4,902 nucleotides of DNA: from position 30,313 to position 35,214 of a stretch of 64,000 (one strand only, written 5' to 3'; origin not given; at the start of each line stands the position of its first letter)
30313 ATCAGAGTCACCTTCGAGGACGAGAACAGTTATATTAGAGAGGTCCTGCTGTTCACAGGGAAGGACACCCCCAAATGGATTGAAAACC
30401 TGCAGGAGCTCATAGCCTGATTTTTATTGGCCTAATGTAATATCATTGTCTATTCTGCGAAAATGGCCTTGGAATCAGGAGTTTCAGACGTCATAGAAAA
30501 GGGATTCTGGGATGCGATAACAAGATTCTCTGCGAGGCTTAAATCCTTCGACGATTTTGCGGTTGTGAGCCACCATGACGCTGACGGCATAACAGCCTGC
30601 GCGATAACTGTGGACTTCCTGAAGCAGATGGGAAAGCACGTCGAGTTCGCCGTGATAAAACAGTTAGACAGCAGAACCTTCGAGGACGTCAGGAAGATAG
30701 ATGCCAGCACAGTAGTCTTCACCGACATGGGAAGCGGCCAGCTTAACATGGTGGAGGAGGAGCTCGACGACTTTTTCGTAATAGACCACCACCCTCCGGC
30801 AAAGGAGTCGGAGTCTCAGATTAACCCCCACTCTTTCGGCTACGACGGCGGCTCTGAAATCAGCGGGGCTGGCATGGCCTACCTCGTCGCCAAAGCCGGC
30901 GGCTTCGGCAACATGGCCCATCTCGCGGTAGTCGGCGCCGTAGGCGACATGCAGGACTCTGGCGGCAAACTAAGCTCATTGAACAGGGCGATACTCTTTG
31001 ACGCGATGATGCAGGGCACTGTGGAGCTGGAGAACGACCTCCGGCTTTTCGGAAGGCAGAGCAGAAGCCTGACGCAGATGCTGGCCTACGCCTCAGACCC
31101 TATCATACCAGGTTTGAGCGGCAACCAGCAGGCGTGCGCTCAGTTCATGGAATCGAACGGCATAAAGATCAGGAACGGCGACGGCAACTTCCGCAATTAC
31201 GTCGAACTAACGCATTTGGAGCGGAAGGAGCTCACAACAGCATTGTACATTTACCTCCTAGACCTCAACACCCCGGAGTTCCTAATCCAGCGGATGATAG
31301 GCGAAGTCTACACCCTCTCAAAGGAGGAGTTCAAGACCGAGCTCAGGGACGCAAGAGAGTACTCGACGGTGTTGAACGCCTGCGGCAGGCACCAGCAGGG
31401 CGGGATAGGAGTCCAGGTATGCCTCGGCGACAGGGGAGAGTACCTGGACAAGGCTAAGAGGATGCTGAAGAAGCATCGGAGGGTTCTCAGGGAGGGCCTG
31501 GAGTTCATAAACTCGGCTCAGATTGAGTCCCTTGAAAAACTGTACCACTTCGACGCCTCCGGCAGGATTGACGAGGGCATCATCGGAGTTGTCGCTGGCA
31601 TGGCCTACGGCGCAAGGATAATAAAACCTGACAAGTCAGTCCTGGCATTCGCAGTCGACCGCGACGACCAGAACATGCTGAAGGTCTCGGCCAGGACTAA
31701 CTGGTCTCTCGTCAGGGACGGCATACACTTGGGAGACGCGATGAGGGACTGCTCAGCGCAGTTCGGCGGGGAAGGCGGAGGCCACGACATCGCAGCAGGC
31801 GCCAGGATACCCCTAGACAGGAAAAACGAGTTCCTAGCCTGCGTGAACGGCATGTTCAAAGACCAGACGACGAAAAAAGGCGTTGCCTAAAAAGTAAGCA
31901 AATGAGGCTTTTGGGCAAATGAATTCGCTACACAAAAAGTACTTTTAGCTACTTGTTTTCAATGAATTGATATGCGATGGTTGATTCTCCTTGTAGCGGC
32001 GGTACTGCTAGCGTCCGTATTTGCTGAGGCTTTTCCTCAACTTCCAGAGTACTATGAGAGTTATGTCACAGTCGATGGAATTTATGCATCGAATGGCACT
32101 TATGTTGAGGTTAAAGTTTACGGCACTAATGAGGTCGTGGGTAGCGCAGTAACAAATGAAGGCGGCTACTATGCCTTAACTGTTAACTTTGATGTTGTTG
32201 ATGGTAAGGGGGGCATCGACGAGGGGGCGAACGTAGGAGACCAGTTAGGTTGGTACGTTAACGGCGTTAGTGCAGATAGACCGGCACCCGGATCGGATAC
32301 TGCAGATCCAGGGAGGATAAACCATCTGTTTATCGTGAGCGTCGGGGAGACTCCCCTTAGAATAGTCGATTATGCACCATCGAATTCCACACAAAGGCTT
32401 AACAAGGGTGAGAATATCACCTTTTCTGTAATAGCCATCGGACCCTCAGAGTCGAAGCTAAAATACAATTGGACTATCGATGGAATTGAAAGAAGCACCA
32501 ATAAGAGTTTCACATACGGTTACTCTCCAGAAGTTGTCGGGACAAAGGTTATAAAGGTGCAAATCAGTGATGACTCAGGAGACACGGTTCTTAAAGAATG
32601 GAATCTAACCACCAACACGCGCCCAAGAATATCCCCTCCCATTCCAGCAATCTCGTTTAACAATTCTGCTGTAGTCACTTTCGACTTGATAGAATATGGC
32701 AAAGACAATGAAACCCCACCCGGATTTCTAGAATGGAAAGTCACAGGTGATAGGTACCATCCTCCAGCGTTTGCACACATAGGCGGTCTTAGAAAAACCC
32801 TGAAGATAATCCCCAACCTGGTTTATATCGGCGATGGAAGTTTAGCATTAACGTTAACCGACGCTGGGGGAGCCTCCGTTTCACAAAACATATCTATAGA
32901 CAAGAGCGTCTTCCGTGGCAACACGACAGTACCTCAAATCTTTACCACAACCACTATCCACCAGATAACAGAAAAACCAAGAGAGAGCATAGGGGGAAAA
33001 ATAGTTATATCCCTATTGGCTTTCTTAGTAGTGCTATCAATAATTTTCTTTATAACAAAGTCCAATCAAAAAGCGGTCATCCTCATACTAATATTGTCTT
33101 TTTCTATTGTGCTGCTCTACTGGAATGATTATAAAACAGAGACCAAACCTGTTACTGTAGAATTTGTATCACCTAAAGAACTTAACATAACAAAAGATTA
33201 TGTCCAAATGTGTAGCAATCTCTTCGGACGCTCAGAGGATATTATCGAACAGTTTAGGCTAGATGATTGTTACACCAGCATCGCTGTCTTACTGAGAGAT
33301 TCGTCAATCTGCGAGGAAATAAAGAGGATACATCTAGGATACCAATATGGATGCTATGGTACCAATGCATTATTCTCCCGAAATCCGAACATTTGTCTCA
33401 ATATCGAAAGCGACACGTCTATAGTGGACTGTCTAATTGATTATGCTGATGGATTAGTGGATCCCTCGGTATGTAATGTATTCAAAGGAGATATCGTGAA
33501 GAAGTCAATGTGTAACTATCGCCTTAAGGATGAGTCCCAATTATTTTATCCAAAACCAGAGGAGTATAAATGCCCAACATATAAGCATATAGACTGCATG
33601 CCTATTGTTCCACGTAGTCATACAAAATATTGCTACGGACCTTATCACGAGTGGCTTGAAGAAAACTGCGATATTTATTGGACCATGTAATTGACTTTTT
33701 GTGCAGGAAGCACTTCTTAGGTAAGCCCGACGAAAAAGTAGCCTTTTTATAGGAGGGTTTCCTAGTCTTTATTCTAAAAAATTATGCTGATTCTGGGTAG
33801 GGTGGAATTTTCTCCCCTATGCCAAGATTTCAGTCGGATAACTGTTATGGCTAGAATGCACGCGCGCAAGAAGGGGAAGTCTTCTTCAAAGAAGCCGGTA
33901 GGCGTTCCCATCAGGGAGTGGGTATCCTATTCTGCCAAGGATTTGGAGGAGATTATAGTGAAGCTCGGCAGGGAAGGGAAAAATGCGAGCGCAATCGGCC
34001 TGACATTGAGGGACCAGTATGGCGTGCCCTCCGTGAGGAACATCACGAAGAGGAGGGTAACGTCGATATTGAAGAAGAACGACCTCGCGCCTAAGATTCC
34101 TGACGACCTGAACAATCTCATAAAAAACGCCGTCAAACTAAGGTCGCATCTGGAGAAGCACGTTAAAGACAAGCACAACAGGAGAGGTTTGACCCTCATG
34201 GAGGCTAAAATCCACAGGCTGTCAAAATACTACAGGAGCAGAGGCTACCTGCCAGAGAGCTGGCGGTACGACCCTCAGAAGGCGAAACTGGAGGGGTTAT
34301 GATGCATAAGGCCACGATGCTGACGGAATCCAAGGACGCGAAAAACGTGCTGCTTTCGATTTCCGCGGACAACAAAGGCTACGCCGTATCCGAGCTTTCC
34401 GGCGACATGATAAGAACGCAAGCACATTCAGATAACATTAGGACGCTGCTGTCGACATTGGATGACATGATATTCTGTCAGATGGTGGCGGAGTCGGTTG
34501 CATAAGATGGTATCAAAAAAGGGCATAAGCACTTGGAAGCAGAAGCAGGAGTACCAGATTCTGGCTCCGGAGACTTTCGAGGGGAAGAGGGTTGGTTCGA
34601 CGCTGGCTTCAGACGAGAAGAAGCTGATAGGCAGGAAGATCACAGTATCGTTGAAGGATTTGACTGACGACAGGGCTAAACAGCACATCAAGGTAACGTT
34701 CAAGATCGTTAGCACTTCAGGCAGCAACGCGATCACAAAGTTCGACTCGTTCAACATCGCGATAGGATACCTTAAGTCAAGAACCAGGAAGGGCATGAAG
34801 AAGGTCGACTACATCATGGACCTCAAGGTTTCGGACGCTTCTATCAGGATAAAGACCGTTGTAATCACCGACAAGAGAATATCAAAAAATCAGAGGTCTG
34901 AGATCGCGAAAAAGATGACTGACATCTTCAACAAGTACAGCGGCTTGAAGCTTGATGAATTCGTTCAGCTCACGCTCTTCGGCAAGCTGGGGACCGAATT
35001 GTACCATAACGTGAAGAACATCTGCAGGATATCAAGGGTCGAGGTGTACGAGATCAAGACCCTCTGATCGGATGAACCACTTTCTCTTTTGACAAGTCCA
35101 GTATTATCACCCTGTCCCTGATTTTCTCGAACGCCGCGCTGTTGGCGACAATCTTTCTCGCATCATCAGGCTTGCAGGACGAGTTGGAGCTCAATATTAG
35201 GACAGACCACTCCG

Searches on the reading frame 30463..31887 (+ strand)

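Call 83: search_protein_families(library=pfam, proteins=[window:30463-31887:+], max_evalue=0.001)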
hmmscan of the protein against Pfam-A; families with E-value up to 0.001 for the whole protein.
window:30463-31887:+ (475 aa): 3 families
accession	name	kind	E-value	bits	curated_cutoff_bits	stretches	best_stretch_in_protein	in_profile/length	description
PF21763.2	DHH_CID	-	2.2e-22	79.7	27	1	195-279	1-84/84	DHH-CID domain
PF02272.25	DHHA1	-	7.8e-15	55.6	25.9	1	369-466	13-101/102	DHHA1 domain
PF01368.27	DHH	-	2e-11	44.7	28.1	1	33-144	3-103/125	DHH family, N-terminal domain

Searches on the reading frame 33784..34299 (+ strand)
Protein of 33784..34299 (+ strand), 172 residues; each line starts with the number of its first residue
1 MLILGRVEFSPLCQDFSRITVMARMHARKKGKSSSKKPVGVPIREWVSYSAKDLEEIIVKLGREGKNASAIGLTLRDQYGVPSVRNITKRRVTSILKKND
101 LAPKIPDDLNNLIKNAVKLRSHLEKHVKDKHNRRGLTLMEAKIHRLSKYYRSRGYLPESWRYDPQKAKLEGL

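Call 83: search_protein_families(library=pfam, proteins=[window:33784-34299:+], max_evalue=0.001)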
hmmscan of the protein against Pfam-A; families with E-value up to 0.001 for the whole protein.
window:33784-34299:+ (172 aa): 2 families
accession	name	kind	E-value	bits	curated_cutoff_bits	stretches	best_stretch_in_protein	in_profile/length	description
PF08069.17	Ribosomal_S13_N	-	1e-21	77.2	25.4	1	22-81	1-60/60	Ribosomal S13/S15 N-terminal domain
PF00312.27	Ribosomal_S15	-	3.8e-17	62.7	31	1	94-169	3-80/81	Ribosomal protein S15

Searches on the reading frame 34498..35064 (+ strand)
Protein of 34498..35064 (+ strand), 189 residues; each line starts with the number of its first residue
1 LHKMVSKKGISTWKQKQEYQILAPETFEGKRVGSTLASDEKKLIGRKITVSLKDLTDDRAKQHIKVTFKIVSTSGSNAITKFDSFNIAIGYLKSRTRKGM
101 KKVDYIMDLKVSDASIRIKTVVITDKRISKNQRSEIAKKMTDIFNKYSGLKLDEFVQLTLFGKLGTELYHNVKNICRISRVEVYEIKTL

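Call 83: search_protein_families(library=pfam, proteins=[window:34498-35064:+], max_evalue=0.001)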
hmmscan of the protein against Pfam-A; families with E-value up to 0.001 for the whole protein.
window:34498-35064:+ (189 aa): 1 family
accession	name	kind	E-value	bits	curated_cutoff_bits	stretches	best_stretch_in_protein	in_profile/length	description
PF01015.23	Ribosomal_S3Ae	-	1.3e-43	149.3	29.3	1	7-189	4-188/191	Ribosomal S3Ae family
